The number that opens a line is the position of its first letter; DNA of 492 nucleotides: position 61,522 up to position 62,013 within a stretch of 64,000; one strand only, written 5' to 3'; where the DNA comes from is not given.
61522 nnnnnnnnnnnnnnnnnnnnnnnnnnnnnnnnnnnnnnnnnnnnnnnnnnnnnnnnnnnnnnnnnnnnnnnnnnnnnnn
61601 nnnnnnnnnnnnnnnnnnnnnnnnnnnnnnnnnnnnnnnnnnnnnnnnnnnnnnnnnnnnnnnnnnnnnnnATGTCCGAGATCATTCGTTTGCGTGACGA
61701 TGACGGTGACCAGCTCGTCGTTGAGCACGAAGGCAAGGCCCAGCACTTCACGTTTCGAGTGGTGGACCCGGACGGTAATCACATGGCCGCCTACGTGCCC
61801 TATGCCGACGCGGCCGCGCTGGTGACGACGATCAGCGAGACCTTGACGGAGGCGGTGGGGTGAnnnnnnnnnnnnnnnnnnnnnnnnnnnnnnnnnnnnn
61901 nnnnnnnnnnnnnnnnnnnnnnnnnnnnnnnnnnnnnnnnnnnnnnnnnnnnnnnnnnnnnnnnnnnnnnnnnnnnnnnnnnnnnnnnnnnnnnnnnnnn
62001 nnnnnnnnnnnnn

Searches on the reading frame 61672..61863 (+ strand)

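Call 20: search_protein_families(library=pfam, proteins=[window:61672-61863:+], max_evalue=0.1)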
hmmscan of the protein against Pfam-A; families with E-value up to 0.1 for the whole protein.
window:61672-61863:+ (63 aa): 0 families

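Call 21: search_protein_families(library=phrogs, proteins=[window:61672-61863:+], max_evalue=0.01)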
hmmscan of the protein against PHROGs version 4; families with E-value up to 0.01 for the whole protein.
window:61672-61863:+ (63 aa): 4 families
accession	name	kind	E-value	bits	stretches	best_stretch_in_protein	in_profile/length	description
phrog_2246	-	unknown function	0.00025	22.1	1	15-61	21-68/68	-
phrog_9751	-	unknown function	0.0028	18.6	1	8-55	7-54/79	-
phrog_33763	-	unknown function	0.0029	18.8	0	28-52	37-61/65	-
phrog_18569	-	unknown function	0.0038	18.3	1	4-58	21-74/95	-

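Call 62: search_protein_families(library=ncbifam, proteins=[window:61672-61863:+], max_evalue=1)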
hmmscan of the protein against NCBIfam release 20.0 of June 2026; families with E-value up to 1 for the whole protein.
window:61672-61863:+ (63 aa): 0 families
